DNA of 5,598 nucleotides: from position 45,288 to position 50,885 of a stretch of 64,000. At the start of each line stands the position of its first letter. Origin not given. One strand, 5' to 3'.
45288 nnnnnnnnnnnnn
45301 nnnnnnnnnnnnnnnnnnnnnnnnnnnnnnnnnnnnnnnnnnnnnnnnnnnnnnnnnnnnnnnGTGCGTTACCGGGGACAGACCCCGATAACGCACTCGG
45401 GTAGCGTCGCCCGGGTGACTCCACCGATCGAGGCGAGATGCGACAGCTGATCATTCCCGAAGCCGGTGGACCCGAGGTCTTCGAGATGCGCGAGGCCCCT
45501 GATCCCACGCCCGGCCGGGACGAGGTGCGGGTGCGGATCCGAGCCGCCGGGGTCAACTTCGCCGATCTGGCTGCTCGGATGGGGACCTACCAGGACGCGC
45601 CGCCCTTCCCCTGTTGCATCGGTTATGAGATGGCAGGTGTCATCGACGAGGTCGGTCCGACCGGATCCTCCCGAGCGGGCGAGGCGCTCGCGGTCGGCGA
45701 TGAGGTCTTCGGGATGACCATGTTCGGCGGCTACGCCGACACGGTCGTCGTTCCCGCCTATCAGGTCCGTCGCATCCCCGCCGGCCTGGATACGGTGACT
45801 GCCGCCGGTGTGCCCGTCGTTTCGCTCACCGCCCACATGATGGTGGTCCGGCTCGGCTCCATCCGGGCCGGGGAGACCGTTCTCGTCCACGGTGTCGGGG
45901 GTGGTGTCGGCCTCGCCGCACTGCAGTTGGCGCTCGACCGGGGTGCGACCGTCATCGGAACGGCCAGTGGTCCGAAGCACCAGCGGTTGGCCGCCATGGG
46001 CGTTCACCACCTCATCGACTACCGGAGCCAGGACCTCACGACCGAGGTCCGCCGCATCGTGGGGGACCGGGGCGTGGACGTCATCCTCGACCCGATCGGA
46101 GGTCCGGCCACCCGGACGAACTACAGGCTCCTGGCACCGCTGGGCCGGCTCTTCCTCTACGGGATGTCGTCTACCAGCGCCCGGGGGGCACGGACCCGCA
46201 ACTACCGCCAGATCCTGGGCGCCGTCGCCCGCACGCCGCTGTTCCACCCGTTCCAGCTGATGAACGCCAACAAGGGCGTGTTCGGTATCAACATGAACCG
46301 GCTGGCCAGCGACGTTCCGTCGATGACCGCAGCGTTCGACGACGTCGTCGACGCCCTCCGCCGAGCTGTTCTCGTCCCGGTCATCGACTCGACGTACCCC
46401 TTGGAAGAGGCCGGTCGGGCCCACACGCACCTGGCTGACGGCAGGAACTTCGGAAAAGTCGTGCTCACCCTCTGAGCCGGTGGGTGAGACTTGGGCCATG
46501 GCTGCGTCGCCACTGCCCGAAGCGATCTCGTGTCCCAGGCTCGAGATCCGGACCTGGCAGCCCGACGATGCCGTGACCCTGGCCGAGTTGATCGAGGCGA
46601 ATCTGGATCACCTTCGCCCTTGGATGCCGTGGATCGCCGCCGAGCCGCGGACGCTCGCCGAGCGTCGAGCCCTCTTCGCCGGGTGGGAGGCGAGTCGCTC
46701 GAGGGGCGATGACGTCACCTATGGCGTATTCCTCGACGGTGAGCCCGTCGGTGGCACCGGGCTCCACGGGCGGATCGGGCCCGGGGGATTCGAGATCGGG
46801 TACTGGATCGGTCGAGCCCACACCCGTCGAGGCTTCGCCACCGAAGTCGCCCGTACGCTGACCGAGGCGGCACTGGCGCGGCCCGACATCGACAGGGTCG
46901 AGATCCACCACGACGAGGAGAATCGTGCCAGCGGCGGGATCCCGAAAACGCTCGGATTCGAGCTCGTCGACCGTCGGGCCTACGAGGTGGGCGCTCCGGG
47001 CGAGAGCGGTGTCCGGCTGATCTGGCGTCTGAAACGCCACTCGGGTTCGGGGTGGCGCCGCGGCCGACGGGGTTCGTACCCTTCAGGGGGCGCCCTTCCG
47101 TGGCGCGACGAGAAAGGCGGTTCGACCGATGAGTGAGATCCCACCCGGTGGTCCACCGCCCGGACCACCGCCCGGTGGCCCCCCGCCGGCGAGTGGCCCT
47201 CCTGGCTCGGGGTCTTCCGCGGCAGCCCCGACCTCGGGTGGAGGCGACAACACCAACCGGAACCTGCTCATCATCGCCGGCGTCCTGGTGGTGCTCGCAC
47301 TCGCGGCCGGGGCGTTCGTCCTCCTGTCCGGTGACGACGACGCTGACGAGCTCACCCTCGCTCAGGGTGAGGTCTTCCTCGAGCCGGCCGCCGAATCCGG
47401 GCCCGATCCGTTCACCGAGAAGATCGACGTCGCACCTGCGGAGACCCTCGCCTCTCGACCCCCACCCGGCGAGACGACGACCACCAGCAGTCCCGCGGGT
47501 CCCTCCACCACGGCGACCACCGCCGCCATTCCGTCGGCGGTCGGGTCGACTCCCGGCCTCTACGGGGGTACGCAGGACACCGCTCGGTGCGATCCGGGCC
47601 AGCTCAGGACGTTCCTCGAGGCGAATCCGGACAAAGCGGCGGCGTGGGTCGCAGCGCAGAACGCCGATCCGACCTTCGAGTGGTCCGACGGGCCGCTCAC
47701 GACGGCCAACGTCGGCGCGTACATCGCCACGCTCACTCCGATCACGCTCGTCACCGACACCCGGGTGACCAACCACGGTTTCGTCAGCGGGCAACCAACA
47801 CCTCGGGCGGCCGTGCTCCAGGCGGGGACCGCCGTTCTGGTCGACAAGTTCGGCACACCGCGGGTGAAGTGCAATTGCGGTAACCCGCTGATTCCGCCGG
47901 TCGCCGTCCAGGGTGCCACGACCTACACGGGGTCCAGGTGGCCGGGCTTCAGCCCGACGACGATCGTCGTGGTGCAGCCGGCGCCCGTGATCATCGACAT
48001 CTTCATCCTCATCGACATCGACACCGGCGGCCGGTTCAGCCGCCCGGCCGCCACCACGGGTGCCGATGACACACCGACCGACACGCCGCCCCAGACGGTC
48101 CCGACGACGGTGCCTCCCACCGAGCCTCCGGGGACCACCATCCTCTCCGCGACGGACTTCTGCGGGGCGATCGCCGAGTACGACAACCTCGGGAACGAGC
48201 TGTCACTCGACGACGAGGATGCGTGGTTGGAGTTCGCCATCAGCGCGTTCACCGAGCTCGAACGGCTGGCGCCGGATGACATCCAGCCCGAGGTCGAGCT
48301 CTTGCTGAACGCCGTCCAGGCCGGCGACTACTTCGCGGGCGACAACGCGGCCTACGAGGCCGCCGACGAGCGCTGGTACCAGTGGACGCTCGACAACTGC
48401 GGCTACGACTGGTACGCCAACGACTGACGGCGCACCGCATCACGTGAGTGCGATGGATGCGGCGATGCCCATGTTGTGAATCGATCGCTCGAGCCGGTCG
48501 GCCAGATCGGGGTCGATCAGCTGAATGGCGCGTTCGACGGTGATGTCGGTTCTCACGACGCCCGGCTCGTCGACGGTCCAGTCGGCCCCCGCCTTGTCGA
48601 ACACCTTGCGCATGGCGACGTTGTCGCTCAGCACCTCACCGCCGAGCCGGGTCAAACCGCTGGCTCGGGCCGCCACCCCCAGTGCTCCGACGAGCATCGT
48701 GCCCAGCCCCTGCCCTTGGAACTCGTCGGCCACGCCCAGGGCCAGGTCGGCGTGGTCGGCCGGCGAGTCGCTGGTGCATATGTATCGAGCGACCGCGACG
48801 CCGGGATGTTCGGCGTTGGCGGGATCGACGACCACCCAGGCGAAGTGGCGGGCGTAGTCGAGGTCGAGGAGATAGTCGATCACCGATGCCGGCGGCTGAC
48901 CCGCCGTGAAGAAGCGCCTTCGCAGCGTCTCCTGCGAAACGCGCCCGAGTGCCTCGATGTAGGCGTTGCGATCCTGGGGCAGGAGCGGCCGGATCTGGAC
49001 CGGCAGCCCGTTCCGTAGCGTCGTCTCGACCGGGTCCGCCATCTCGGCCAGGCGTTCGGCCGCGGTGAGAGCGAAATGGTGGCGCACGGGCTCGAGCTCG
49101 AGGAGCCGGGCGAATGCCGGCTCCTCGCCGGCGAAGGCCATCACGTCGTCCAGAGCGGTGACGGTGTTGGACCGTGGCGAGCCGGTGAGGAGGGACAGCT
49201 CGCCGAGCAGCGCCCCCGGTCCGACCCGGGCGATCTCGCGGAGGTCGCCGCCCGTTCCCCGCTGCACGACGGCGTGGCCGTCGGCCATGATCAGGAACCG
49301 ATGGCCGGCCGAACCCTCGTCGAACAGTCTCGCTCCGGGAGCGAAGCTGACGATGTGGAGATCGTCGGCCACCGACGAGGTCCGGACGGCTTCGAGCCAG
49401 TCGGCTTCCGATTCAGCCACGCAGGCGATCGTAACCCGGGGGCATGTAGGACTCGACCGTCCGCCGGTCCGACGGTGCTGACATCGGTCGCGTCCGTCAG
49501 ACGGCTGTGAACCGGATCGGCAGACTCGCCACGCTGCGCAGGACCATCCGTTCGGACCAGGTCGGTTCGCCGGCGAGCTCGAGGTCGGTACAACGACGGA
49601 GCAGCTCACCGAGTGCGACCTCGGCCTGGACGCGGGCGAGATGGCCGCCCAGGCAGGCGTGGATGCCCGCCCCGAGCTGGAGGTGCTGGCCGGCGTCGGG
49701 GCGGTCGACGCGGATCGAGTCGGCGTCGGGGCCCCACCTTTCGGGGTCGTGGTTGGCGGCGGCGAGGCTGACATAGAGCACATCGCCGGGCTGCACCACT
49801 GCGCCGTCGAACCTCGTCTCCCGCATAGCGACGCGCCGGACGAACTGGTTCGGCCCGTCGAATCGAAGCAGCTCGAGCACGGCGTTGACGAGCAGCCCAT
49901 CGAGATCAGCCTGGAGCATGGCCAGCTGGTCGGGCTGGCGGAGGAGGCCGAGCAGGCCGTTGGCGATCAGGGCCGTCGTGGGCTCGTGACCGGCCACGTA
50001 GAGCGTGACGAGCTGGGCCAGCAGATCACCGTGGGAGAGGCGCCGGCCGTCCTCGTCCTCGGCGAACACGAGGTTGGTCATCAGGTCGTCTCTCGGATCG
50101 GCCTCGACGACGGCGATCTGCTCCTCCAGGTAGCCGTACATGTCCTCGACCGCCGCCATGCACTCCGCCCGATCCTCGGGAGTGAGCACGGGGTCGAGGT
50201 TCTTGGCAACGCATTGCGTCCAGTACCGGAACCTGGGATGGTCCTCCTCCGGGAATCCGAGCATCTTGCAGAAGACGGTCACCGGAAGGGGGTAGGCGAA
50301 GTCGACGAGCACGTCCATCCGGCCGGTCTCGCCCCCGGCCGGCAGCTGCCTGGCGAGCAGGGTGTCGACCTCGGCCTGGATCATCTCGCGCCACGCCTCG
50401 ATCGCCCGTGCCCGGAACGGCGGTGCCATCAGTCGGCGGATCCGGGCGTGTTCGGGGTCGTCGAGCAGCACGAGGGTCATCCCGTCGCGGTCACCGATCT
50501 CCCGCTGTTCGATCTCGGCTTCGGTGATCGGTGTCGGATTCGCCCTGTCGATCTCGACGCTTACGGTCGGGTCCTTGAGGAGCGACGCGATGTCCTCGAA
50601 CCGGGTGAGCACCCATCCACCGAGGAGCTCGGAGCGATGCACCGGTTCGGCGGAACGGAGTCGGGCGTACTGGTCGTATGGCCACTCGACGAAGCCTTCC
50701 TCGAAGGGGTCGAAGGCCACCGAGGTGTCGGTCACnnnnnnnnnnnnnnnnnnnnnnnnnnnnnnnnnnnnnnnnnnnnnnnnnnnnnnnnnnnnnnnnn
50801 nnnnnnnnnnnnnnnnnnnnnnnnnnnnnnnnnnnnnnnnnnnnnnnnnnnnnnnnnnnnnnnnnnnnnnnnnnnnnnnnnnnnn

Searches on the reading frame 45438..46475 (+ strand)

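Call 25: search_protein_families(library=pfam, max_evalue=0.1, proteins=[window:45438-46475:+])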
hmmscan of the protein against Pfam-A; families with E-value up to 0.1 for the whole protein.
window:45438-46475:+ (345 aa): 5 families
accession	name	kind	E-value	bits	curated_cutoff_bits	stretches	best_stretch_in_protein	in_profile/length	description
PF13602.12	ADH_zinc_N_2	-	1.3e-21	78.3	27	1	187-343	1-134/134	Zinc-binding dehydrogenase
PF00107.32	ADH_zinc_N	-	1.5e-19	70.6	31.8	1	156-288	1-116/129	Zinc-binding dehydrogenase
PF08240.17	ADH_N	-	5.4e-14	52.7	23.5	1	27-114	2-103/104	Alcohol dehydrogenase GroES-like domain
PF16884.10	ADH_N_2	-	0.012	16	31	1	12-110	15-105/108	N-terminal domain of oxidoreductase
PF00208.27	ELFV_dehydrog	-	0.039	14.1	23.4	1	118-175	5-61/241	Glutamate/Leucine/Phenylalanine/Valine dehydrogenase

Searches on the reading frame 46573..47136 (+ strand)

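Call 19: search_protein_families(library=pfam, max_evalue=0.00001, proteins=[window:46573-47136:+])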
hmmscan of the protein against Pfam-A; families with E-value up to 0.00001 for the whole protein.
window:46573-47136:+ (187 aa): 2 families
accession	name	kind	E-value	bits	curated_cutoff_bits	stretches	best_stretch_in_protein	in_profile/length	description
PF13302.13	Acetyltransf_3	-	1.4e-20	74.9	25.4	1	14-130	24-138/138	Acetyltransferase (GNAT) domain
PF00583.31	Acetyltransf_1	-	6.4e-10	39.8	20.7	1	30-129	17-116/116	Acetyltransferase (GNAT) family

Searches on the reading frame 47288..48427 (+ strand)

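Call 72: search_protein_families(library=pfam, max_evalue=0.00001, proteins=[window:47288-48427:+])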
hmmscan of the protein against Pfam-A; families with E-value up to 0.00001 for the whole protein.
window:47288-48427:+ (379 aa): 1 family
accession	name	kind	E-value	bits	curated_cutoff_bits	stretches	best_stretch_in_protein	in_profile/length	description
PF20568.3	DUF6777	-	2.5e-52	177.4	27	1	85-253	4-161/163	Domain of unknown function (DUF6777)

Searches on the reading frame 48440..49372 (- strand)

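Call 72: search_protein_families(library=pfam, max_evalue=0.00001, proteins=[window:48440-49372:-])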
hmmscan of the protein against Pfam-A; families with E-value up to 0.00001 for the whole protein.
window:48440-49372:- (310 aa): 3 families
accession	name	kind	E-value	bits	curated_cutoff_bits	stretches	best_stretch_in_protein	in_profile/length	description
PF00027.35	cNMP_binding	-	2e-13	50.6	27.5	1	8-92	2-87/89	Cyclic nucleotide-binding domain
PF13302.13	Acetyltransf_3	-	1.8e-09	38.9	25.4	1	127-263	4-137/138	Acetyltransferase (GNAT) domain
PF00583.31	Acetyltransf_1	-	1.7e-07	32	20.7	1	155-262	12-115/116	Acetyltransferase (GNAT) family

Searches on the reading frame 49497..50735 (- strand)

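Call 72: search_protein_families(library=pfam, max_evalue=0.00001, proteins=[window:49497-50735:-])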
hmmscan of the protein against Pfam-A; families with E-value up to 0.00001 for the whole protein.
window:49497-50735:- (412 aa): 1 family
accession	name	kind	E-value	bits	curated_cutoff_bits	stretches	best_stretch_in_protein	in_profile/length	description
PF00067.27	p450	-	2e-25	89.9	22.8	1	83-383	82-433/462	Cytochrome P450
